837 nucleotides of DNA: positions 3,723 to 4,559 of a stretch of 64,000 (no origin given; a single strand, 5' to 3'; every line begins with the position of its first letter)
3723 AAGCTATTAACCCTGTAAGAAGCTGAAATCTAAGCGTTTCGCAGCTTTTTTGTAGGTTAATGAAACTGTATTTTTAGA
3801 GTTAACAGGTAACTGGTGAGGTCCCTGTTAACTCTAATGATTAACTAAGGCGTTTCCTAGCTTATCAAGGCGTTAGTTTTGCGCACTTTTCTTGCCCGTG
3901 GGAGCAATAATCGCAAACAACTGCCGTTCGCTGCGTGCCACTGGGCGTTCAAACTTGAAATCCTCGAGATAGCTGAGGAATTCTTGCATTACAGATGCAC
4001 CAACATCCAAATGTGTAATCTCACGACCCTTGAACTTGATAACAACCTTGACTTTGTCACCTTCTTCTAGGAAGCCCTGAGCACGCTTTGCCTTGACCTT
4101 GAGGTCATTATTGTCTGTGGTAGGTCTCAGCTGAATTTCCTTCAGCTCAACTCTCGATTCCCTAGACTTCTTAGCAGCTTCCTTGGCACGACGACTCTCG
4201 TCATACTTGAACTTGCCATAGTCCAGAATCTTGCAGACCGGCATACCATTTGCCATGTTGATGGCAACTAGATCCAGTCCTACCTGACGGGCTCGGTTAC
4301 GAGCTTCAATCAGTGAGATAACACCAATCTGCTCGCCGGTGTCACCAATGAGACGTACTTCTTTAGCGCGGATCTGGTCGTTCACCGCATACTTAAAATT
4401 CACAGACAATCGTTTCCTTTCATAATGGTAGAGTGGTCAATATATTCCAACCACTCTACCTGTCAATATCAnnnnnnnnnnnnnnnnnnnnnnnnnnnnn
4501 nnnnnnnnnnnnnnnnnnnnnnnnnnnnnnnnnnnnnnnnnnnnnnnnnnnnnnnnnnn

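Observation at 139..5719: Translation and proteostasis gene block: bS21, IF3 and ClpX encoded by a phage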

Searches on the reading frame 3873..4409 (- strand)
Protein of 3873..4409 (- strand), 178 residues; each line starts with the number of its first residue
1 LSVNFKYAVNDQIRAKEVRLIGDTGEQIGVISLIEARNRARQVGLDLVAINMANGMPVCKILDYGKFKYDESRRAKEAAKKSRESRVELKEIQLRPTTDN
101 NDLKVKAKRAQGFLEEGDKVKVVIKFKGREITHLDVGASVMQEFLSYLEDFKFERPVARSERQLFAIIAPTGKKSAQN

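Call 3: search_protein_families(library=pfam, proteins=[window:3873-4409:-], max_evalue=0.01)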
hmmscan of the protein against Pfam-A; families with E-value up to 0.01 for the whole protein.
window:3873-4409:- (178 aa): 2 families
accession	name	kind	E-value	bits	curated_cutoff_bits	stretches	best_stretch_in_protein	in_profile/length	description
PF05198.21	IF3_N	-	5.8e-27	94.1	26.9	1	9-78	1-70/70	Translation initiation factor IF-3, N-terminal domain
PF00707.27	IF3_C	-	2.9e-26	91.7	34.8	1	87-170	1-85/86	Translation initiation factor IF-3, C-terminal domain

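Call 4: search_protein_families(library=ncbifam, proteins=[window:3873-4409:-], max_evalue=0.01)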
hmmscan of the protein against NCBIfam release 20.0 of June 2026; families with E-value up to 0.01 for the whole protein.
window:3873-4409:- (178 aa): 1 family
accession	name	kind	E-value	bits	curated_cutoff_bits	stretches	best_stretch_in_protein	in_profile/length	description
TIGR00168.2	infC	equivalog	1.2e-52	178.1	60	1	7-171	5-168/170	translation initiation factor IF-3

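Call 9: search_protein_families(library=phrogs, proteins=[window:3873-4409:-], max_evalue=0.001)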
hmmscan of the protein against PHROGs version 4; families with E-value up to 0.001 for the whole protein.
window:3873-4409:- (178 aa): 1 family
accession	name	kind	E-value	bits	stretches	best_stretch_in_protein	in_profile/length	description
phrog_9787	-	other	1.4e-52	179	1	7-170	4-166/168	translation initiation factor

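Call 11: search_dna_similar(query=window:3873-4409:-, collection=phages, mode=protein, max_rows=40)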
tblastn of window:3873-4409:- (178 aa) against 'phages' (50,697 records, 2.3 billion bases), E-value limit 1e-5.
Records with a match: 102; places in all: 102; records where one place covers at least 80% of the query: 64.
Best place of each record, by identity: <60% 102.
By first word of the organism name: Escherichia 34; Bacteriophage 11; Klebsiella 10; Erwinia 8; Salmonella 8; uncultured 5; Yersinia 4; Vibrio 3; Agrobacterium 2; Enterococcus 2; and 9 more.
By host as written in the record: - 25; Escherichia coli 11; Klebsiella pneumoniae 5; Salmonella enterica subsp. enterica serovar Typhimurium 4; Escherichia coli O157:H7 3; Erwinia amylovora 3; Erwinia amylovora SNUABM_01 3; Agrobacterium tumefaciens C58 2; and 36 more.
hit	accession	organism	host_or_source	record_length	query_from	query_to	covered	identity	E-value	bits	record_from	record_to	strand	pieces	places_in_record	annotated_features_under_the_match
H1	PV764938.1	Sinorhizobium phage Phosso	Sinohrizobium meliloti NRRL L-50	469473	2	176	98%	48.6%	1e-50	179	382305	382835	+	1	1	translation initiation factor IF-3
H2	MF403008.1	Agrobacterium phage Atu_ph07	Agrobacterium tumefaciens C58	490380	6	168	92%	44.2%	1e-38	144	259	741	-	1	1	translation initiation factor 3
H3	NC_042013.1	Agrobacterium phage Atu_ph07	Agrobacterium tumefaciens C58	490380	6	168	92%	44.2%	1e-38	144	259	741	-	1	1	translation initiation factor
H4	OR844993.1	Staphylococcus phage SA 1306 Kay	Staphylococcus aureus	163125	9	174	93%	43.1%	9e-31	122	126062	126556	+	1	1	record has no annotation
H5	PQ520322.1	Enterococcus phage IME_EF3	-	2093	1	174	98%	40.6%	5e-33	128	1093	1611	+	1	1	record has no annotation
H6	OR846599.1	Enterococcus phage Efs 1-1-1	Enterococcus faecalis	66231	1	174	98%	40.6%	7e-33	128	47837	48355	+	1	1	record has no annotation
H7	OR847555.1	Listeria phage LM 4-11-1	Listeria monocytogenes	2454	1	170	96%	41.5%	5e-34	131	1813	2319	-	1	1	record has no annotation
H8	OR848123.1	Listeria phage LM 4-14-1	Listeria monocytogenes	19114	1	170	96%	41.5%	5e-34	131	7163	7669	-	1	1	record has no annotation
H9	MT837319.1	Bacteriophage sp.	human fecal samples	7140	9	170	91%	42.3%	3e-23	100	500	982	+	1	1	record has no annotation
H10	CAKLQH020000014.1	Acinetobacter phage MD-2021a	not known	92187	8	170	92%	41.5%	2e-28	115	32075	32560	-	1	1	infC: translation initiation factor IF-3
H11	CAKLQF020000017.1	Acinetobacter phage MD-2021a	not known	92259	8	170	92%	41.5%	2e-28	115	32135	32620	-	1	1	infC: translation initiation factor IF-3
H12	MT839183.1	Bacteriophage sp.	human fecal samples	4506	9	150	80%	47.2%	5e-32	125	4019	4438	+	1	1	record has no annotation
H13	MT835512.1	Bacteriophage sp.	human fecal samples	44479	9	151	80%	46.9%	8e-35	134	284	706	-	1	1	record has no annotation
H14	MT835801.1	Bacteriophage sp.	human fecal samples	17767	9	174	93%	39.8%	1e-25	107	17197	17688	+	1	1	record has no annotation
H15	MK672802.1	Vibrio phage Va_90-11-286_p16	Vibrio anguillarum strain 90-11-286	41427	6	173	94%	38.9%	2e-26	110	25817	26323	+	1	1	translation initiation factor protein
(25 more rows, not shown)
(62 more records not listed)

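Call 18: find_homologous_proteins(query=window:3873-4409:-, max_evalue=1e-10)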
Query window:3873-4409:- (178 aa): 1271 proteins with E <= 1e-10 among 1350 candidates; the best 120 are listed.
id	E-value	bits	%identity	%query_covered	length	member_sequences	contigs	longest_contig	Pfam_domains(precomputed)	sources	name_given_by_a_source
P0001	1.4e-106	371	100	99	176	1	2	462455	PF00707.28,PF05198.22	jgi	jgi:translation initiation factor IF-3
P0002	5.3e-99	347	93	98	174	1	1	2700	PF00707.28,PF05198.22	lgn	-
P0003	9.8e-97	339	90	98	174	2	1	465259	PF00707.28,PF05198.22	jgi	jgi:translation initiation factor IF-3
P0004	1.9e-93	329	87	98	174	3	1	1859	PF00707.28,PF05198.22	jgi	-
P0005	4.6e-87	308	81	98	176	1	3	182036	PF00707.28,PF05198.22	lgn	-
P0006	5.5e-85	301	79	99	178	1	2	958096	PF00707.28,PF05198.22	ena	-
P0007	1.5e-83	296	78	99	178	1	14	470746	PF00707.28,PF05198.22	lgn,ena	-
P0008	1.9e-83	296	76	100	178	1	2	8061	PF00707.28,PF05198.22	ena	-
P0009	5.0e-83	295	77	99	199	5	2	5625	PF00707.28,PF05198.22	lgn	-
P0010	7.3e-83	294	77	98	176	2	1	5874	PF00707.28,PF05198.22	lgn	-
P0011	2.1e-82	293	77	97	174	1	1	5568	PF00707.28,PF05198.22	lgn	-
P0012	3.4e-82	292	77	99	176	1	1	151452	PF00707.28,PF05198.22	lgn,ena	-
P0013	6.0e-82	291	76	99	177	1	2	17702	PF00707.28,PF05198.22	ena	-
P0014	6.7e-82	291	75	93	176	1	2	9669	PF00707.28,PF05198.22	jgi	jgi:translation initiation factor IF-3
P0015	1.7e-81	290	78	98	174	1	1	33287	PF00707.28,PF05198.22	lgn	-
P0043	2.1e-74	267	69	97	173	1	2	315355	PF00707.28,PF05198.22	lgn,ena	-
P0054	2.1e-65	237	63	97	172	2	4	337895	PF00707.28,PF05198.22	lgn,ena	-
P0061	4.4e-62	227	58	97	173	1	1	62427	PF00707.28,PF05198.22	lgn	-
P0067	1.5e-59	218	59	93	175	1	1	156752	PF00707.28,PF05198.22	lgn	-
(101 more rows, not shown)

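Call 29: find_encoding_contigs(protein=P0001, flank=10000, max_places=3)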
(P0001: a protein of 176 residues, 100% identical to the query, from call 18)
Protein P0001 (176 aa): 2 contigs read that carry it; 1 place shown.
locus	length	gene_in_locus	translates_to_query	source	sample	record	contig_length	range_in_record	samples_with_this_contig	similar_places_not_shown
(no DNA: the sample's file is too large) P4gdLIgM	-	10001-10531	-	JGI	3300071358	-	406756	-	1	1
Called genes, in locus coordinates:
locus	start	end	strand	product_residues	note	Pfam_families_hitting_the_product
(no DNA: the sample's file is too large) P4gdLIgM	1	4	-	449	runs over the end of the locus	PF00521:DNA_topoisoIV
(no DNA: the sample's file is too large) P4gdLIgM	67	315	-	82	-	-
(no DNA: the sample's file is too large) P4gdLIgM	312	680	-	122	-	-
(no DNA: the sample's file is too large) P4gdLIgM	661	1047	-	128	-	-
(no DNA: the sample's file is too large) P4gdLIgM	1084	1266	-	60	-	-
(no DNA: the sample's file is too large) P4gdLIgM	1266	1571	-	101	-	-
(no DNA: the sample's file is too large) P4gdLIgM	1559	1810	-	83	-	-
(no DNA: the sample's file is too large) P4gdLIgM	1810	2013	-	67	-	-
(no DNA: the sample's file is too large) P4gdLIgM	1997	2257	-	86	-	-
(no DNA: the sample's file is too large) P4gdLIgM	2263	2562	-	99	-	-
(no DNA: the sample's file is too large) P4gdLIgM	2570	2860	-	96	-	-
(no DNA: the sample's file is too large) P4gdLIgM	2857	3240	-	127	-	-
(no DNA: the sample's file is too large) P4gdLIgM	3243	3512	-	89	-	-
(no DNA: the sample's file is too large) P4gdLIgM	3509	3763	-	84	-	-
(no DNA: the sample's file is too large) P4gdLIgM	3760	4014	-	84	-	-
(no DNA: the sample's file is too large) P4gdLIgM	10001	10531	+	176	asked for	PF05198:IF3_N, PF00707:IF3_C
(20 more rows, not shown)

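Call 33: find_related_loci(query=window:3873-4409:-, collection=viral_contigs, flank=10000)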
Query window:3873-4409:- (178 aa) in viral_contigs; peptide patterns used: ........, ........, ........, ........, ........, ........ (x = any residue, [..] = any of these).
24 stretches matched a pattern; 9 encode a relative of the query (tblastn E <= 1e-3); 9 distinct loci.
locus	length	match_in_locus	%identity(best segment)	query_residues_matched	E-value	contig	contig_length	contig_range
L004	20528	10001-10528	90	1-176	7e-107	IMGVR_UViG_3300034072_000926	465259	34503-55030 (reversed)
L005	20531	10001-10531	77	1-177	8e-93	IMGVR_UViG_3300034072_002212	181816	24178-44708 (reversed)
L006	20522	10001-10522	74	1-174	8e-88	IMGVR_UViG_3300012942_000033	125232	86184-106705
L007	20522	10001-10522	72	1-174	2e-85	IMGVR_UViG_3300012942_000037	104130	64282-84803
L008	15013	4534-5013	49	10-168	1e-43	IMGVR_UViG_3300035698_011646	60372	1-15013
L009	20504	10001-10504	44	5-173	2e-40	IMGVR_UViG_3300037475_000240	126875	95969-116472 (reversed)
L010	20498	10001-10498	42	10-176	2e-37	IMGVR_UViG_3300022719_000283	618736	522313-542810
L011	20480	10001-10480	34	6-170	2e-25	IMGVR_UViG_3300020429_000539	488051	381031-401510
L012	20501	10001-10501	47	6-174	1e-42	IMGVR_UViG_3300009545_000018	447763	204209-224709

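Call 37: find_related_loci(query=A1, collection=genome_contigs, flank=3000)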
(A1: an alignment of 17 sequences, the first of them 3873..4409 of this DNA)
Query A1 (178 aa) in genome_contigs; peptide patterns used: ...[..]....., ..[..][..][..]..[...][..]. (x = any residue, [..] = any of these).
600 stretches matched a pattern (row limit reached: there are more); 594 encode a relative of the query (tblastn E <= 1e-3); the best 80 are kept; 80 distinct loci.
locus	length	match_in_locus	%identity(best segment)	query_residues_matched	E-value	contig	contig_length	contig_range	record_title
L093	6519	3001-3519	46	2-175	4e-44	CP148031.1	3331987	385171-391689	MAG: Candidatus Dehalobacter alkaniphilus isolate DAD chromosome, complete genome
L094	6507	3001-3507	45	1-169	2e-42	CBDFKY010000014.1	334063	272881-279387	MAG: Rickettsiales bacterium isolate 452c8e60-cd1a-43e2-b0eb-1099bad166f7 genome assembly, contig: contig_14, whole geno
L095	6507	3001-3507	42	1-170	2e-42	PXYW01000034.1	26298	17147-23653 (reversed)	MAG: Sulfobacillus benefaciens isolate AMDSBA4 AMDSBA4_34, whole genome shotgun sequence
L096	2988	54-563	44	9-178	4e-42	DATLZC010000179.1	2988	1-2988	MAG TPA_asm: Dehalococcoidia bacterium isolate SMAG_U13288 k141_172482, whole genome shotgun sequence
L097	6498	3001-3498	45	9-175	8e-42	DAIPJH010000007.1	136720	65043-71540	MAG TPA_asm: Rickettsiales bacterium isolate CTOTU9729 NODE_8_length_136720_cov_13.120419, whole genome shotgun sequence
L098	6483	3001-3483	48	9-170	4e-42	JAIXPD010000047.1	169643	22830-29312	MAG: Azospirillum sp. isolate C1_MAG_00050 C1_MAG_00050_000000000024, whole genome shotgun sequence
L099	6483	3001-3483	47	9-170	1e-41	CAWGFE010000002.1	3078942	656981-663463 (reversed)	MAG: uncultured Alphaproteobacteria bacterium isolate MFD05684.bin.1.14 genome assembly, contig: contig_26147, whole gen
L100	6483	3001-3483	45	9-170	2e-41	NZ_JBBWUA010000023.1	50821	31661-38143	Desulfitobacterium sp. THU1 Unigene23, whole genome shotgun sequence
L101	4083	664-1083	49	7-148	2e-41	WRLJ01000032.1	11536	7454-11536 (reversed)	MAG: Oscillospiraceae bacterium isolate Th196P3bin17 Ga0099364_10012333, whole genome shotgun sequence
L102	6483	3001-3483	46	9-170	5e-41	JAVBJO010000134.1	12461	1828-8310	MAG: Rhodospirillaceae bacterium isolate GLO_MAG_00045 c_000011469854, whole genome shotgun sequence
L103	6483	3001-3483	48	9-170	6e-41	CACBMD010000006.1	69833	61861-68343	uncultured SAR116 cluster alpha proteobacterium isolate AG-899-L08 genome assembly, contig: AG-899-L08_NODE_6, whole gen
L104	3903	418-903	44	9-171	7e-41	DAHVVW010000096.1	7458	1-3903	MAG TPA_asm: Clostridiales bacterium isolate clean737 NODE_96_length_7458_cov_2.437475, whole genome shotgun sequence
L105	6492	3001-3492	45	9-173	9e-41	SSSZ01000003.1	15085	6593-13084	MAG: Azonexaceae bacterium isolate XMAS_Bin21 XMAS_Bin21_8134, whole genome shotgun sequence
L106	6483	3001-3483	44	9-170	1e-40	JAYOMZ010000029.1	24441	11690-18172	MAG: Alphaproteobacteria bacterium isolate 139570_S171_metabat_bins_sens.tsv.096 NODE_1747_length_24441_cov_13.504757, w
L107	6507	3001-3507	47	9-177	2e-40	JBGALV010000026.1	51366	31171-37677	MAG: Alphaproteobacteria bacterium isolate MAG_MBR_H10.65 MBRH10-65_opera_contig_2511, whole genome shotgun sequence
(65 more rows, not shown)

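Call 40: search_solved_structures(query=window:3873-4409:-, show_alignments=3, max_evalue=1e-10)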
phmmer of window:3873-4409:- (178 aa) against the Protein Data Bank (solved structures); distinct sequences matched with E-value up to 1e-10: 9.
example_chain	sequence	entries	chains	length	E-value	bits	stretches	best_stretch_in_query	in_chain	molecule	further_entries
8jsg_A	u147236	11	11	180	7.7e-38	133.2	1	9-173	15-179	Translation initiation factor IF-3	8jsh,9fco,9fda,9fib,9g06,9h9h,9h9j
5me0_Y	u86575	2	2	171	4.2e-36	127.5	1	7-172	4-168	Translation initiation factor IF-3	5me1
5lmn_X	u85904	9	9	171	3.8e-30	108.2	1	6-153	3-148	Translation initiation factor IF-3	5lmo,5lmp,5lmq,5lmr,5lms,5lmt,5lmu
5me0_Z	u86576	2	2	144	1.6e-28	102.9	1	32-173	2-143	Translation initiation factor IF-3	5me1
1tif_A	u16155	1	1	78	4.6e-16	62.4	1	7-80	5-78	TRANSLATION INITIATION FACTOR 3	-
6o6d_A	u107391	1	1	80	1.1e-15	61.2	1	8-78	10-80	Translation initiation factor IF-3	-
1tig_A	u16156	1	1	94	1.2e-14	57.8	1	86-172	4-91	TRANSLATION INITIATION FACTOR 3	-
2ife_A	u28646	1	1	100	1.3e-14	57.7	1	81-173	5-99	PROTEIN (TRANSLATION INITIATION FACTOR IF3)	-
6vrj_A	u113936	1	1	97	4.7e-14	55.9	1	80-174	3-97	Translation initiation factor IF-3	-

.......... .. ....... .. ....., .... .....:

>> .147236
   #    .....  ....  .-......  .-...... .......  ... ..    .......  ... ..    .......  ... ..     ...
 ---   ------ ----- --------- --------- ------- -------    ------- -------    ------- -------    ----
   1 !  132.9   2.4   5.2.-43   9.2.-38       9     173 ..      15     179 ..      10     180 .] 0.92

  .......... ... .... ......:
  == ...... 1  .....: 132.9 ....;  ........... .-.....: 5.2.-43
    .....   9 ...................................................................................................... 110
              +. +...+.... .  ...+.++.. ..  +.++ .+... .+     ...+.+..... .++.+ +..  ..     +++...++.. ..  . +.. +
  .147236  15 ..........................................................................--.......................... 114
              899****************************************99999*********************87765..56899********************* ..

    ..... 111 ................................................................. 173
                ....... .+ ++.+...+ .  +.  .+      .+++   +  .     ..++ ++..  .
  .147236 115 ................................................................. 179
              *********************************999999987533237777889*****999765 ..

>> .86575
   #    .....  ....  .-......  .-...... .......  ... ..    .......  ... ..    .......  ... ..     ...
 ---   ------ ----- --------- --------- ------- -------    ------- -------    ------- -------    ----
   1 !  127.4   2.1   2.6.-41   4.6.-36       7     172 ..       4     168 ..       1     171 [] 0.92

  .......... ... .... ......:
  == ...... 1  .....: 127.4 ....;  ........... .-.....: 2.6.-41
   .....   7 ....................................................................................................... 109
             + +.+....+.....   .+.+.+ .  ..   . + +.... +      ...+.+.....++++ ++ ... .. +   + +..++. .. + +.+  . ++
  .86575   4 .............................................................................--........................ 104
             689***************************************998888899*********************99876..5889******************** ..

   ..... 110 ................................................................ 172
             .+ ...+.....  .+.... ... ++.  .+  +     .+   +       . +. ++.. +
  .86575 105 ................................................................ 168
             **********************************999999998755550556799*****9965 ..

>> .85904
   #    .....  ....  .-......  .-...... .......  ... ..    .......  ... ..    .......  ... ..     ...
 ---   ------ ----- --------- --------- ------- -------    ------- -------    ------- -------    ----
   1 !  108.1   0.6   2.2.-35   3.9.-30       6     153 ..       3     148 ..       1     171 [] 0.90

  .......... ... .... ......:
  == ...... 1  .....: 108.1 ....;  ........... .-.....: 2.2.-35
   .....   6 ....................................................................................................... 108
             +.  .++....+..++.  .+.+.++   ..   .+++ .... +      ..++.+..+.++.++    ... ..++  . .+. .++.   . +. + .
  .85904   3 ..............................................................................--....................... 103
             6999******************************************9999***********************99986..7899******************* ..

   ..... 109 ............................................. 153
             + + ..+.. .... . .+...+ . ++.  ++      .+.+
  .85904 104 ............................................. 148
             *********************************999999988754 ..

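Call 73: find_encoding_contigs(protein=P0054, flank=8000, max_places=1)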
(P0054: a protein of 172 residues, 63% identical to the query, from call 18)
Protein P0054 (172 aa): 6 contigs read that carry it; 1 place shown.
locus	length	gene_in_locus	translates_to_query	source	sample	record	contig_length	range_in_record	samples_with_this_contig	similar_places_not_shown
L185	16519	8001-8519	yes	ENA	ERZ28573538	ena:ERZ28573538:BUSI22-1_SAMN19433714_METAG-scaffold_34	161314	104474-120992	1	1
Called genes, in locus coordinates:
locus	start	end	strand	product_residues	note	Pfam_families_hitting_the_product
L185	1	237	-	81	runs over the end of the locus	-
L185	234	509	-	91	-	-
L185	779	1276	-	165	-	-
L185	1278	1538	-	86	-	-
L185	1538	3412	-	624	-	PF02518:HATPase_c, PF00204:DNA_gyraseB, PF01751:Toprim, PF16898:TOPRIM_C (weak)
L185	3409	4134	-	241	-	PF05265:DUF723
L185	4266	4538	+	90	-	-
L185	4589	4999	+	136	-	-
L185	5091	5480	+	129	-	PF02675:AdoMet_dc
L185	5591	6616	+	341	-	-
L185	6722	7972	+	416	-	PF06689:zf-C4_ClpX, PF14532:Sigma54_activ_2 (faint), PF01078:Mg_chelatase (faint), PF00158:Sigma54_activat (faint), PF07724:AAA_2, PF00004:AAA, PF07728:AAA_5 (weak), PF10431:ClpB_D2-small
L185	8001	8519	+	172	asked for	PF05198:IF3_N, PF00707:IF3_C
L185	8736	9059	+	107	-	-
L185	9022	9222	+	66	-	-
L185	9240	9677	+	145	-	-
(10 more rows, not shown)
